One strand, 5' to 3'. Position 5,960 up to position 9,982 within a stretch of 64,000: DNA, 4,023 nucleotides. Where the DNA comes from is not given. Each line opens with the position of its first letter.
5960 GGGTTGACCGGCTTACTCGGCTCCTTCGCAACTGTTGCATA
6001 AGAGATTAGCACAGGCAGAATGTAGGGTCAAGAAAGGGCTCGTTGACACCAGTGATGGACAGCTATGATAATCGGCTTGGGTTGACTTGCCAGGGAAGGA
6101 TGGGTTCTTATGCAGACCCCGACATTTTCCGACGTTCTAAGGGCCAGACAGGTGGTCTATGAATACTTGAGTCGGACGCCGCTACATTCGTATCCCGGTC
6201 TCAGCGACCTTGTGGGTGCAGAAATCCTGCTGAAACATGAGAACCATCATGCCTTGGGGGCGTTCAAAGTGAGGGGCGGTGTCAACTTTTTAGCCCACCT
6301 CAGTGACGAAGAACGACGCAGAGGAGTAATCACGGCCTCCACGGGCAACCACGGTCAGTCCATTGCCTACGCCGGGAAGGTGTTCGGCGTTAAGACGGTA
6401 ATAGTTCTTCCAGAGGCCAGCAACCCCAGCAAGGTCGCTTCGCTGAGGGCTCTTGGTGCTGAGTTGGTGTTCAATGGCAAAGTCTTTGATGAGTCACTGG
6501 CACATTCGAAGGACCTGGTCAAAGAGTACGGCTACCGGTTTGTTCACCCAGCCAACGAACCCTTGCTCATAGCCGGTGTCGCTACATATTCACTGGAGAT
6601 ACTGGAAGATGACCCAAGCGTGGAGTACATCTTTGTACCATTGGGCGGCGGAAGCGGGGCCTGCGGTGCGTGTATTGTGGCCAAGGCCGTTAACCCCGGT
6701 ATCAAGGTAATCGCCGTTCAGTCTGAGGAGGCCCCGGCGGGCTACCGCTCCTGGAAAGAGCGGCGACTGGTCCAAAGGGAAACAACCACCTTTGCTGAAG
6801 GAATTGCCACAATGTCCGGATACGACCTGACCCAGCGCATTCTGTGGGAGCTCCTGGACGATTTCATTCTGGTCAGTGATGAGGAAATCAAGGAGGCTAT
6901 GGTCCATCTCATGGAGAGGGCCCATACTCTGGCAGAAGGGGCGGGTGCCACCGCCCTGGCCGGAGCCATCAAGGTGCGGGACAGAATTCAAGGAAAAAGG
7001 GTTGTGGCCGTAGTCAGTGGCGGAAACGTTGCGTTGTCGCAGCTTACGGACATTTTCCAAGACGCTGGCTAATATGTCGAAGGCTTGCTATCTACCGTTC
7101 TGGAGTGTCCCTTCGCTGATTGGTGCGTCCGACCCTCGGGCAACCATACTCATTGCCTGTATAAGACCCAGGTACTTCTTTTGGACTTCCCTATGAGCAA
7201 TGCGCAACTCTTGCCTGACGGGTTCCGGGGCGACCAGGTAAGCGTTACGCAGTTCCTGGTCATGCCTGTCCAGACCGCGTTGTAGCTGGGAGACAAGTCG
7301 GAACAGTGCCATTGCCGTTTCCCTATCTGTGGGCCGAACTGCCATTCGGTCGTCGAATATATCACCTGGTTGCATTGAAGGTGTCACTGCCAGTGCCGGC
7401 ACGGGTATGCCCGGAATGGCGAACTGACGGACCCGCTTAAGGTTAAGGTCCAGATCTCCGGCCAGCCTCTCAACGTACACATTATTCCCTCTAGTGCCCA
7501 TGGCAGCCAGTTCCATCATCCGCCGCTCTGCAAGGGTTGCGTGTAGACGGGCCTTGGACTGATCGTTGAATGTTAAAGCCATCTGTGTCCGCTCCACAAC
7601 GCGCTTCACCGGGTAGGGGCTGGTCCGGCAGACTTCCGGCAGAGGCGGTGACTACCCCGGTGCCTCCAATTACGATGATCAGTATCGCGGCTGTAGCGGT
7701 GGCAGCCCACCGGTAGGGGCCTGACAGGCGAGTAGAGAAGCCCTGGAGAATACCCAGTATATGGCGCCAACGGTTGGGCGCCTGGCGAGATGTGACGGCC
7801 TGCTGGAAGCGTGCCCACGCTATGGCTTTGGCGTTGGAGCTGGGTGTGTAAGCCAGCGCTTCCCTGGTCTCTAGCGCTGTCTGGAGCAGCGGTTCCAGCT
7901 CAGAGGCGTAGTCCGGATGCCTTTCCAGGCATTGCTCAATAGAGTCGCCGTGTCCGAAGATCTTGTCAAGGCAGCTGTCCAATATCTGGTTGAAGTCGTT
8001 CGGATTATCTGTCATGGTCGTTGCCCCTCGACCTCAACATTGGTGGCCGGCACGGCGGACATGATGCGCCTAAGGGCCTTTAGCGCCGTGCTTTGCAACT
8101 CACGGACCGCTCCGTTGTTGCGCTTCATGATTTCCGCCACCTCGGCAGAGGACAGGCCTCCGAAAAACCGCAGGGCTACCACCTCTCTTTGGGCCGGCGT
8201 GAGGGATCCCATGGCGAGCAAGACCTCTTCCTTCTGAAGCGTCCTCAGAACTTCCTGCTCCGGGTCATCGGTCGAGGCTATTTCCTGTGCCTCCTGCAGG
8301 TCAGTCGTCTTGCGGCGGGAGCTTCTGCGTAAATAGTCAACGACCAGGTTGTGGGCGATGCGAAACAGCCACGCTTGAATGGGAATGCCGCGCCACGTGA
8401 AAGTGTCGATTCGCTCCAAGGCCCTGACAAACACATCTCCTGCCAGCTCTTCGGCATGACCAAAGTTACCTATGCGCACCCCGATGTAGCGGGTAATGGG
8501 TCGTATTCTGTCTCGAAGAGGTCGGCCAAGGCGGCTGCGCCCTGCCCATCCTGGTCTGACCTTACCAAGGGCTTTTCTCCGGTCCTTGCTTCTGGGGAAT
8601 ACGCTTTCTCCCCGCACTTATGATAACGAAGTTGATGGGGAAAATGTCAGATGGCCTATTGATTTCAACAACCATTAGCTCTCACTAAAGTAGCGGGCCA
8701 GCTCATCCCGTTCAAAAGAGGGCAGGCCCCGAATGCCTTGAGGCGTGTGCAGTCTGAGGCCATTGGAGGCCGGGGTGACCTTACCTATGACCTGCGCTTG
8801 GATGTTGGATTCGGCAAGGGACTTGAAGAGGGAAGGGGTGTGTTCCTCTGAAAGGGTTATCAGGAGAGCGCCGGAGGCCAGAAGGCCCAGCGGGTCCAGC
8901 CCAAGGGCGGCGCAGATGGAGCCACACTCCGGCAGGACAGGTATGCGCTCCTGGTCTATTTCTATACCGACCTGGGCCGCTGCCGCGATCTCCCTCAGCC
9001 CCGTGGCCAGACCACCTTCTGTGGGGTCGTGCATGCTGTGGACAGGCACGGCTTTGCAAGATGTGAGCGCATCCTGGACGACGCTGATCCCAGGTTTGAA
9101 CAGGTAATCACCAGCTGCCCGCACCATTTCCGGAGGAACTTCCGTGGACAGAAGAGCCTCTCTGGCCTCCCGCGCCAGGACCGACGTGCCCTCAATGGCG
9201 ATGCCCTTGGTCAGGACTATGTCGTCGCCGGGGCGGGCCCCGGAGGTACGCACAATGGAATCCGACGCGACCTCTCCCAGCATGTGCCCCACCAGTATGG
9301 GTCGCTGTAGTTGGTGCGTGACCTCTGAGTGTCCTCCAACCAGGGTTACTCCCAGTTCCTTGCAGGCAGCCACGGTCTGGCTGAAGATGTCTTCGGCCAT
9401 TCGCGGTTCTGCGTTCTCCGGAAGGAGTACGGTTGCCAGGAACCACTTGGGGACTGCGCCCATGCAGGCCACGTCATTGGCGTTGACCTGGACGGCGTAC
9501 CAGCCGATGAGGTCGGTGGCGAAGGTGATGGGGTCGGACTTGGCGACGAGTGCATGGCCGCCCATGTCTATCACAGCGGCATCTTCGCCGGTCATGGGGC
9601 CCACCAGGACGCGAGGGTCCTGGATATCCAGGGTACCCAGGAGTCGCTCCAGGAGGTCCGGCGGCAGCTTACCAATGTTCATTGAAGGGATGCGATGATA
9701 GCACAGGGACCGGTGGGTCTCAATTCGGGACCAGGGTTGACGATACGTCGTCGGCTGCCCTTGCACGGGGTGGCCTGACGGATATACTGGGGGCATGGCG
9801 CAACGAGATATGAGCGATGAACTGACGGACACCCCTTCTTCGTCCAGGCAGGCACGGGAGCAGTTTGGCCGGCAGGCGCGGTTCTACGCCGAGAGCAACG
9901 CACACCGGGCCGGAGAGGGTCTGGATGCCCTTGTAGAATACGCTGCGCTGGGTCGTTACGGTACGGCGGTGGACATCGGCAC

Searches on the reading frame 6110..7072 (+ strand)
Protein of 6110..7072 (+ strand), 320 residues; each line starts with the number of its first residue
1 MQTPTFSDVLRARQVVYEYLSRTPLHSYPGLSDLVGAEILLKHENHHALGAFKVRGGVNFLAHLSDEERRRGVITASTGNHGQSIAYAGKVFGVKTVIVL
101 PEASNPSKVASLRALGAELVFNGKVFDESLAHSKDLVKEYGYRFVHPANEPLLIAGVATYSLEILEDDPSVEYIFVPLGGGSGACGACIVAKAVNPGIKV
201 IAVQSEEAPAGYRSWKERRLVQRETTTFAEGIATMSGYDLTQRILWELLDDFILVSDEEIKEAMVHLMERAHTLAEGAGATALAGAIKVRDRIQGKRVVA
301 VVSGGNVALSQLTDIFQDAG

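Call 63: search_protein_families(library=pfam, proteins=[window:6110-7072:+], max_evalue=0.0001)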
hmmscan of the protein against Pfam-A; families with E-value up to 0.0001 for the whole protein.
window:6110-7072:+ (320 aa): 1 family
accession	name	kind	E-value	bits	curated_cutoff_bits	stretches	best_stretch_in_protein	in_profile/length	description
PF00291.31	PALP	-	7.1e-75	252.5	35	1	20-304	5-295/295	Pyridoxal-phosphate dependent enzyme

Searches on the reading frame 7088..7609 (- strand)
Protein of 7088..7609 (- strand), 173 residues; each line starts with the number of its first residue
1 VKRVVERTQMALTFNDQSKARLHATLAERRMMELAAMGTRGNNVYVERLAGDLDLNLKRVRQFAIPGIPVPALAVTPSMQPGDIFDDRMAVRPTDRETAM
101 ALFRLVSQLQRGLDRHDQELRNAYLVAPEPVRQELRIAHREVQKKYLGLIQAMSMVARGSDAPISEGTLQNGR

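Call 63: search_protein_families(library=pfam, proteins=[window:7088-7609:-], max_evalue=0.0001)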
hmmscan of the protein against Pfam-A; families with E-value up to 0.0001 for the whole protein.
window:7088-7609:- (173 aa): 1 family
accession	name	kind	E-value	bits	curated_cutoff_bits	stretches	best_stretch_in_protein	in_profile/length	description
PF18915.5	DUF5667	-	3.2e-09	37.6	27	1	2-60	12-70/99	Domain of unknown function (DUF5667)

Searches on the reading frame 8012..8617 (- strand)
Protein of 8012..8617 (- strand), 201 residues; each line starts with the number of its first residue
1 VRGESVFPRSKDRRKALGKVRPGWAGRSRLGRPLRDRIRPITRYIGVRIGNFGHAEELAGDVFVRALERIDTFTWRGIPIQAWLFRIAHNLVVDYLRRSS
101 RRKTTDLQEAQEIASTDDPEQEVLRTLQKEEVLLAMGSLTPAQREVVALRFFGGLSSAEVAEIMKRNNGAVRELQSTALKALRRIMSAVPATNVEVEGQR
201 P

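Call 63: search_protein_families(library=pfam, proteins=[window:8012-8617:-], max_evalue=0.0001)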
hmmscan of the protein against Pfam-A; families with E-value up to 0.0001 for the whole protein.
window:8012-8617:- (201 aa): 4 families
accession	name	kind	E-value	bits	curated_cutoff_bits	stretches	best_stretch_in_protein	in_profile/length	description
PF04542.20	Sigma70_r2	-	2.6e-12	46.8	24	1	44-102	12-71/71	Sigma-70 region 2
PF04545.22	Sigma70_r4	-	3.8e-12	46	24.1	1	135-183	1-49/50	Sigma-70, region 4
PF08281.18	Sigma70_r4_2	-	7.3e-10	38.8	25.7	1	130-181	2-53/54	Sigma-70, region 4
PF07638.17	Sigma70_ECF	-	7.1e-09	36.3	21.1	1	61-171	55-168/185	ECF sigma factor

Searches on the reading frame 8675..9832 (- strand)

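Call 63: search_protein_families(library=pfam, proteins=[window:8675-9832:-], max_evalue=0.0001)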
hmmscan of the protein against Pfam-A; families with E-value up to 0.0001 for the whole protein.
window:8675-9832:- (385 aa): 2 families
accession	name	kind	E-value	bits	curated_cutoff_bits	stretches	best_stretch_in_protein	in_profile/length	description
PF00586.29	AIRS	-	1.1e-21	77.7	24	1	82-188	1-112/112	AIR synthase related protein, N-terminal domain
PF02769.27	AIRS_C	-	1.4e-20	74.5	23.1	1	200-356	1-149/156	AIR synthase related protein, C-terminal domain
